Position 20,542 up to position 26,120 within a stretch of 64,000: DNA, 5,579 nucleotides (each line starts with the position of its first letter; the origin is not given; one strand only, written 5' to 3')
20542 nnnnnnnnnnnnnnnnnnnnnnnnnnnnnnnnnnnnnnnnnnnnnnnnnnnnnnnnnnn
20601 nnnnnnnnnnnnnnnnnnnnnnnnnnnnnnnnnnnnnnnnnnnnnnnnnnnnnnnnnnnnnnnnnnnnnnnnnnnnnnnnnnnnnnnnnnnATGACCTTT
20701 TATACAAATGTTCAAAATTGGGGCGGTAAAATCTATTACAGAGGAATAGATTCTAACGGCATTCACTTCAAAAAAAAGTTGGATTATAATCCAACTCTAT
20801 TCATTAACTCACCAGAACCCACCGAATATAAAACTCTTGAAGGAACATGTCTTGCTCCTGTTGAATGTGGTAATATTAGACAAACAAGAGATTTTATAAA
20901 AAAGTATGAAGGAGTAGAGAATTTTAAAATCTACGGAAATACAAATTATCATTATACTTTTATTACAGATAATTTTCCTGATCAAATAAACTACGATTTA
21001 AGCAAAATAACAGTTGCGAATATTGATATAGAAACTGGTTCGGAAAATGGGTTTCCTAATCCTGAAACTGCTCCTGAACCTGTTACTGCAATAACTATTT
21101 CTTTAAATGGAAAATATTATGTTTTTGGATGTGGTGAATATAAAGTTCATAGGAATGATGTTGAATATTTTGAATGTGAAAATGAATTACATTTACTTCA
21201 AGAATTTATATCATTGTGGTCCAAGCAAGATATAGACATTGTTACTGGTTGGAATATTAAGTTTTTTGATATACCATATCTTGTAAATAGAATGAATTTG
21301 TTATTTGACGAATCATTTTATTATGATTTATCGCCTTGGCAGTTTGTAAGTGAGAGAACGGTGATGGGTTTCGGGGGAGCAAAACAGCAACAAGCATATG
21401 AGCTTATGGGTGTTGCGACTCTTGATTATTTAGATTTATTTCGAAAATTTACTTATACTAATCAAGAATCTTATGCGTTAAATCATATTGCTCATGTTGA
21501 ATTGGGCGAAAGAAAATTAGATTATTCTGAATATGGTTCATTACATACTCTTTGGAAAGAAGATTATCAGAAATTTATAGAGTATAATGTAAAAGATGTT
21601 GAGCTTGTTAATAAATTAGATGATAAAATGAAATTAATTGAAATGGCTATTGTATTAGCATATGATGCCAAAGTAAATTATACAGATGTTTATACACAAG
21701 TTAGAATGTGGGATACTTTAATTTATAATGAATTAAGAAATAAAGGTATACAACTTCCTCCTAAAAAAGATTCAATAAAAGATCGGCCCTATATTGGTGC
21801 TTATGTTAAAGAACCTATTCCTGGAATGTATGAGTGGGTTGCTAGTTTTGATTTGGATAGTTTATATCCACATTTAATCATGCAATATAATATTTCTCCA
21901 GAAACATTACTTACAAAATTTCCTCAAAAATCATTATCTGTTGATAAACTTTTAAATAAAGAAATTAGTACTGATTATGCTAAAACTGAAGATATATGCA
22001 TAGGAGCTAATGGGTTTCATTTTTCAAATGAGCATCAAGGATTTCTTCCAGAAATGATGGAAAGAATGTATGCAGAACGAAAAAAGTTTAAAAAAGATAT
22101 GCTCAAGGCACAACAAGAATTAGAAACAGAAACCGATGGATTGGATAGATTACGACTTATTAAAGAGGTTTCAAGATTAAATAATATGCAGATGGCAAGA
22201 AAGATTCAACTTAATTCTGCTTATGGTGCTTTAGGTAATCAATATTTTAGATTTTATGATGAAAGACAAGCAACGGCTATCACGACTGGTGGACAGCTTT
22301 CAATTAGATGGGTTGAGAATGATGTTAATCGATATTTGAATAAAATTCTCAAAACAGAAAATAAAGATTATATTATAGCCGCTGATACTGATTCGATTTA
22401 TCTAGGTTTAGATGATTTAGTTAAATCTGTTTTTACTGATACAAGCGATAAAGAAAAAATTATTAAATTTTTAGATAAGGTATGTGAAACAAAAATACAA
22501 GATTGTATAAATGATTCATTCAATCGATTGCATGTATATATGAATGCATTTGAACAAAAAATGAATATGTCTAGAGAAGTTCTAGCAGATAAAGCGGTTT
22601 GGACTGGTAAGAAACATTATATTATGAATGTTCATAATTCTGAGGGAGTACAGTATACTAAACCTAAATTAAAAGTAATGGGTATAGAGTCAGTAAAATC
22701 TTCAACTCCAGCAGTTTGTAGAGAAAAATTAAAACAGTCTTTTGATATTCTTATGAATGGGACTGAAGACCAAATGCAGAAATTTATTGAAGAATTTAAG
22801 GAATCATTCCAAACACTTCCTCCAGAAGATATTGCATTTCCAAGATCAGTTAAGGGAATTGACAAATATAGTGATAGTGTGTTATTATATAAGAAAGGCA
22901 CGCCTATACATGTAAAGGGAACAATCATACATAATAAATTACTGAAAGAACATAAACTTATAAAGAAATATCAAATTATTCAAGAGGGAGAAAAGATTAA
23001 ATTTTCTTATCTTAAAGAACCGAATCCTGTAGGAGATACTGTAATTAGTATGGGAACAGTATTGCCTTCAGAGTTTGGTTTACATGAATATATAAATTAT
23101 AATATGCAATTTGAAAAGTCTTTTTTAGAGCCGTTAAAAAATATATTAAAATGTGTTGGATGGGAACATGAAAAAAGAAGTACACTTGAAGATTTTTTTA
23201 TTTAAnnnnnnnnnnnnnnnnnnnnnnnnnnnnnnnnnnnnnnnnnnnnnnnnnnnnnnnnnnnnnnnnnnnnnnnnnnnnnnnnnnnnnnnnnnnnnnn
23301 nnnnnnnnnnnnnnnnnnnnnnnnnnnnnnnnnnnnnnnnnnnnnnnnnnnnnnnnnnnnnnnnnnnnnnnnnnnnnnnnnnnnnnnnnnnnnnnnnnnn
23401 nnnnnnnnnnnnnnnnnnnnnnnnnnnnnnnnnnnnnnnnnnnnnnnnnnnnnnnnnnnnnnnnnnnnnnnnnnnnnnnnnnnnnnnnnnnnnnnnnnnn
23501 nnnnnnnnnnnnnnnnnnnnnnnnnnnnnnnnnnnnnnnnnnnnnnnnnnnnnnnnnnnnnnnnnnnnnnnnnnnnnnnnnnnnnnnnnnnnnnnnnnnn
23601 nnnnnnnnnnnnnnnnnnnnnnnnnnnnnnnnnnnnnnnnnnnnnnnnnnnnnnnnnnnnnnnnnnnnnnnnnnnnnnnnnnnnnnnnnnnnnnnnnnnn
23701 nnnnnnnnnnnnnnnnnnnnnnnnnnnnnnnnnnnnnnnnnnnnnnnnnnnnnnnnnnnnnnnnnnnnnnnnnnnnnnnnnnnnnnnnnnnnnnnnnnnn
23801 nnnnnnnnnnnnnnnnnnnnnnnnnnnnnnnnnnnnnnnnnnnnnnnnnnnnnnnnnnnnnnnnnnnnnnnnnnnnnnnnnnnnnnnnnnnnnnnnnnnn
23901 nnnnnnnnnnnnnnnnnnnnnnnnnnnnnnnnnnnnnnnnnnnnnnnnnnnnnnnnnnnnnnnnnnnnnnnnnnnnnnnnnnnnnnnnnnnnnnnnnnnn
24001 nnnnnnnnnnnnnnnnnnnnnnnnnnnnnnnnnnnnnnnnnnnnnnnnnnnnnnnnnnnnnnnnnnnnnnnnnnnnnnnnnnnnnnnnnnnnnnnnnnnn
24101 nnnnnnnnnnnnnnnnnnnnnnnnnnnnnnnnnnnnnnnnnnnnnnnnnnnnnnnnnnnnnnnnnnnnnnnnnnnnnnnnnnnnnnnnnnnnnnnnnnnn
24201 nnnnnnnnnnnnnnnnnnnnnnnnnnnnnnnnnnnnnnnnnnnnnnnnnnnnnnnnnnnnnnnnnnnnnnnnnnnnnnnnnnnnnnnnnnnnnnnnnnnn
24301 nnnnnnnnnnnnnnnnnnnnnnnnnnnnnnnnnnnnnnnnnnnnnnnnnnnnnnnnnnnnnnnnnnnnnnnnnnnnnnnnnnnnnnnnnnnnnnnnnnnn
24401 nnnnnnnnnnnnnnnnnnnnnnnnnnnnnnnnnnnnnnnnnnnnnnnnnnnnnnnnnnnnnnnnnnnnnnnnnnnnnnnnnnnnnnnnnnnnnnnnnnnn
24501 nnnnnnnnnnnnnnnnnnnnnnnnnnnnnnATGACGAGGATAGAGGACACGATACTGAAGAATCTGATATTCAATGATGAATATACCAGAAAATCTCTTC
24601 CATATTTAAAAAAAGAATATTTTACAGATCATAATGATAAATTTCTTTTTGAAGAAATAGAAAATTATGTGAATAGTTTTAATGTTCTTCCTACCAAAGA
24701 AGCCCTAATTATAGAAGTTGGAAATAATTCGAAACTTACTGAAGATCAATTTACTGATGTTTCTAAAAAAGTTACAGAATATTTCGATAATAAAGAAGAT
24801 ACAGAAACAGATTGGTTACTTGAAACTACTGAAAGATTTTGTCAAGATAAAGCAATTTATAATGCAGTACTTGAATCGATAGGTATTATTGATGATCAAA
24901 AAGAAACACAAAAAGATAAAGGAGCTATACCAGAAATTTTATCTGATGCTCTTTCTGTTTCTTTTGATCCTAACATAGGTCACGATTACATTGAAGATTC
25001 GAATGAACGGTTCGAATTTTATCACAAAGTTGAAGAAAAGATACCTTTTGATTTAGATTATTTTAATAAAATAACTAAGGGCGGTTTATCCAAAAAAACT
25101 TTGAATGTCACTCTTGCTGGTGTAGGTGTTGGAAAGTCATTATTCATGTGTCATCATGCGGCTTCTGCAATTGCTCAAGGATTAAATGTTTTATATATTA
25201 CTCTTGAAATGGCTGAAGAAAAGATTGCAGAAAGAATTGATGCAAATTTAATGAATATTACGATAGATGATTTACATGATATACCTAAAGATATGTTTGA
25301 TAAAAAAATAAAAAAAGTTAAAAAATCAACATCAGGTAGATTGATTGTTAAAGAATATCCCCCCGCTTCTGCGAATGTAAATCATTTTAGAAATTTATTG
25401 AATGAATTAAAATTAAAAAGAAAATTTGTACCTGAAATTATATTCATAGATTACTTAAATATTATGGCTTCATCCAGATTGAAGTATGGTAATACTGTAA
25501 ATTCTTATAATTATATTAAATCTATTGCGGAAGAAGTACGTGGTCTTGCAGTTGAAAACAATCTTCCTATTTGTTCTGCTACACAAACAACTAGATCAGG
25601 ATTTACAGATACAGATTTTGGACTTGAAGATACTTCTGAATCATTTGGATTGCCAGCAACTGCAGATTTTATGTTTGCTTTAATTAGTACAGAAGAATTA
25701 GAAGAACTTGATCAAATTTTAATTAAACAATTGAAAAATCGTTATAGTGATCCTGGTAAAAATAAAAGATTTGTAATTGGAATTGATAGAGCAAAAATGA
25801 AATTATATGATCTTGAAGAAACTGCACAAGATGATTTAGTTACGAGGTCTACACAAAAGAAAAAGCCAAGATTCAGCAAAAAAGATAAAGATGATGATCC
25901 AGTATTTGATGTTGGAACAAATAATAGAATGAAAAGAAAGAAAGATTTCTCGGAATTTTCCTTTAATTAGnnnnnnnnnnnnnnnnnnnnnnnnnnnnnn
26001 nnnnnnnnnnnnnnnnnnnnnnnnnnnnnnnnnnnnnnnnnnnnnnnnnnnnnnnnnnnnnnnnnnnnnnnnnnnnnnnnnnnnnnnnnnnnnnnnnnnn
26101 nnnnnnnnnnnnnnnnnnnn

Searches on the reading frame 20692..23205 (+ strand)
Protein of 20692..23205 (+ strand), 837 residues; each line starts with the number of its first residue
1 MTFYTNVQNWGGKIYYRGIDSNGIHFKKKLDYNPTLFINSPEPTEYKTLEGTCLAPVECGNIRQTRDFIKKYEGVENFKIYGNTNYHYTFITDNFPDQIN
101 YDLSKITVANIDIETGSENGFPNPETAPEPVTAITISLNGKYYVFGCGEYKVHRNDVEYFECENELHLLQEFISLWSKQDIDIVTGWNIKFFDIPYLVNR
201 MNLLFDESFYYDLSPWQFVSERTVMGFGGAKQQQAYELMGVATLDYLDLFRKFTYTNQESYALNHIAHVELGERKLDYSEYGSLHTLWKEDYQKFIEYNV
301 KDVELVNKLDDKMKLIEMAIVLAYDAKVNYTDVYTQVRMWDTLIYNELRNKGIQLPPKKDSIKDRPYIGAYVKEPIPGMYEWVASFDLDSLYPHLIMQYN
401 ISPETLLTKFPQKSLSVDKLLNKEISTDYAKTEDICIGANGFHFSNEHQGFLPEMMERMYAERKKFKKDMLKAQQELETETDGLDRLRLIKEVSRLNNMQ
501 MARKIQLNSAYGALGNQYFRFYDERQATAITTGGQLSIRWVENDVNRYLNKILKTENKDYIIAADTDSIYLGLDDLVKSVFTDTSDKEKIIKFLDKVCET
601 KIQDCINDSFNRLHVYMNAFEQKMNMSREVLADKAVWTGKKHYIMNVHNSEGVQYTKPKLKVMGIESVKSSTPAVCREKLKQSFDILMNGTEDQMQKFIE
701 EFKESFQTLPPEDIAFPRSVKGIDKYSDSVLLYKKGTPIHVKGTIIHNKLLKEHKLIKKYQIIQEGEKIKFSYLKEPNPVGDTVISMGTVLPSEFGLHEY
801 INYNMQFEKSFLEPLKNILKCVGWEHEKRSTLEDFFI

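Call 7: search_protein_families(library=phrogs, proteins=[window:20692-23205:+], max_evalue=0.00001)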
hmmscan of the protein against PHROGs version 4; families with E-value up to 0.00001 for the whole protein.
window:20692-23205:+ (837 aa): 9 families
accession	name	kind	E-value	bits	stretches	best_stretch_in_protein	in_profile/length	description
phrog_262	-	DNA, RNA and nucleotide metabolism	0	1074.8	1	1-836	7-851/856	DNA polymerase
phrog_2062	-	DNA, RNA and nucleotide metabolism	7.4e-155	517.3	1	1-479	2-491/502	DNA polymerase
phrog_1918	-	DNA, RNA and nucleotide metabolism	1.4e-130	436.8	1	488-836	27-380/382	DNA polymerase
phrog_27191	-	DNA, RNA and nucleotide metabolism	5.3e-27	95.9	1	466-598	9-135/230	DNA polymerase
phrog_2927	-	DNA, RNA and nucleotide metabolism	3e-13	50.1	1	445-537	107-188/710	DNA polymerase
phrog_3011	-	DNA, RNA and nucleotide metabolism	2.6e-09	37.4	0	256-322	336-408/576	DNA polymerase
phrog_15725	-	DNA, RNA and nucleotide metabolism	3.4e-08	34.7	0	383-409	8-34/159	DNA polymerase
phrog_1252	-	DNA, RNA and nucleotide metabolism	5.4e-08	32.8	1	384-538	352-438/663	DNA polymerase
phrog_403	-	DNA, RNA and nucleotide metabolism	1.5e-06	28.4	1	161-313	123-246/321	DNA polymerase exonuclease subunit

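Call 10: search_dna_similar(query=window:20692-23205:+, collection=phages, mode=protein, max_rows=15)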
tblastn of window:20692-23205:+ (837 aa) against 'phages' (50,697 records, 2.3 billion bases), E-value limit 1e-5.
Records with a match: 2681; places in all: 2859; records where one place covers at least 80% of the query: 2450.
Best place of each record, by identity: <60% 2681.
By first word of the organism name: Escherichia 676; Synechococcus 377; Klebsiella 334; Salmonella 201; Vibrio 136; Aeromonas 92; Shigella 89; Acinetobacter 73; Cyanophage 61; Enterobacter 59; and 68 more.
By host as written in the record: - 471; Escherichia coli 281; Klebsiella pneumoniae 115; Synechococcus 107; Synechococcus sp. 38; Aeromonas salmonicida 38; Escherichia coli O157:H7 38; Salmonella enterica 30; and 589 more.
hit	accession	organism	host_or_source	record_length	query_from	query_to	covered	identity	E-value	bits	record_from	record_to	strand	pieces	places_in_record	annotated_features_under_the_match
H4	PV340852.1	Synechococcus phage Sf-CH5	Synechococcus sp. WH8102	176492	1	836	100%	52.1%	0e+0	894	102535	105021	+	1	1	DNA polymerase | hypothetical protein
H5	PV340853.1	Synechococcus phage Sf-CH8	Synechococcus sp. WH8102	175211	1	836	100%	52.1%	0e+0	894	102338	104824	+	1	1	DNA polymerase | hypothetical protein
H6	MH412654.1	Synechococcus phage S-T4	Synechococcus sp. WH 7803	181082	1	836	100%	52.0%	0e+0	889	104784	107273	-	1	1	DNA polymerase | hypothetical protein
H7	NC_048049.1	Synechococcus phage S-T4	Synechococcus sp. WH 7803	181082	1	836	100%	52.0%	0e+0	889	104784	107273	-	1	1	DNA polymerase | hypothetical protein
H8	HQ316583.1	Synechococcus phage S-SSM4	Synechococcus sp. WH8018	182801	1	836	100%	51.5%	0e+0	868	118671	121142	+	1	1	DNA polymerase | hypothetical protein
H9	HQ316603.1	Cyanophage S-SSM6b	Synechococcus sp. WH8109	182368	1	836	100%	51.5%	0e+0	868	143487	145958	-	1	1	hypothetical protein (x2)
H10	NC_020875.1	Synechococcus phage S-SSM4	Synechococcus sp. WH8018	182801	1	836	100%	51.5%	0e+0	868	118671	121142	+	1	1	DNA polymerase | hypothetical protein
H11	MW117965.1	Synechococcus phage S-H38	Synechococcus sp. MW02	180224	1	836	100%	51.2%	0e+0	879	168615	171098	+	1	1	DNA polymerase | hypothetical protein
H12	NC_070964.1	Synechococcus phage S-H38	Synechococcus sp. MW02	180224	1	836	100%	51.2%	0e+0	879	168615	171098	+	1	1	DNA polymerase | hypothetical protein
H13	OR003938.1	Synechococcus phage DSL-LC03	Synechococcus sp.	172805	1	836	100%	51.2%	0e+0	873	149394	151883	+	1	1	DNA polymerase | hypothetical protein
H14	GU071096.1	Synechococcus phage S-ShM2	Synechococcus sp. WH8102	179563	1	836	100%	51.2%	0e+0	862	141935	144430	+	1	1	gp43: DNA polymerase | hypothetical protein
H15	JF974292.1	Cyanophage S-SSM2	Synechococcus sp. WH8102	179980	1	836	100%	51.2%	0e+0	862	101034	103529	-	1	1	DNA polymerase | hypothetical protein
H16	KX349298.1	Cyanophage S-RIM14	Synechococcus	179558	1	836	100%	51.2%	0e+0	862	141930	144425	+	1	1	DNA polymerase | hypothetical protein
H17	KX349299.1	Cyanophage S-RIM14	Synechococcus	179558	1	836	100%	51.2%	0e+0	862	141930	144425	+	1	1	DNA polymerase | hypothetical protein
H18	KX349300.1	Cyanophage S-RIM14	Synechococcus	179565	1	836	100%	51.2%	0e+0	862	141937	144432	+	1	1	DNA polymerase | hypothetical protein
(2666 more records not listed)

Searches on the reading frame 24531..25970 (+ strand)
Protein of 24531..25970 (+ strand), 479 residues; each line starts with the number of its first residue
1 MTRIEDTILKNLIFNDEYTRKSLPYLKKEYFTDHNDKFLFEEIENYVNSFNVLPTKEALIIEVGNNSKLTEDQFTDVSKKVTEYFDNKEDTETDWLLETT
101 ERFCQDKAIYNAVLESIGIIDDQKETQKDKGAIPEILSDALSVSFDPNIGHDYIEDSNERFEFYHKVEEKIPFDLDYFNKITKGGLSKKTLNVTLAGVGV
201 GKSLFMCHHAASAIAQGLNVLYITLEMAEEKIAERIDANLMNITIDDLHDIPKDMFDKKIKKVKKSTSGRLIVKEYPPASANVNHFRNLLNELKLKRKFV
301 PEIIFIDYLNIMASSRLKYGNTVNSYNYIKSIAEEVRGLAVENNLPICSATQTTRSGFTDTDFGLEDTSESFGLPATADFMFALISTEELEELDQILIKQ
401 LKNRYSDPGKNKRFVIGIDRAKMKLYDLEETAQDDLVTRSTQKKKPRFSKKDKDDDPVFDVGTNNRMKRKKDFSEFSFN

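Call 7: search_protein_families(library=phrogs, proteins=[window:24531-25970:+], max_evalue=0.00001)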
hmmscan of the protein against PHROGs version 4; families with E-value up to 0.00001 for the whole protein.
window:24531-25970:+ (479 aa): 3 families
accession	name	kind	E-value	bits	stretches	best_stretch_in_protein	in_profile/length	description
phrog_19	-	DNA, RNA and nucleotide metabolism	3.1e-121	407.2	1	2-465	161-605/621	DnaB-like replicative helicase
phrog_239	-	DNA, RNA and nucleotide metabolism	2.1e-21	77.6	1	156-468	325-649/801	DNA primase/helicase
phrog_243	-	DNA, RNA and nucleotide metabolism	2.6e-14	53.8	1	184-430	30-270/273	DnaB-like replicative helicase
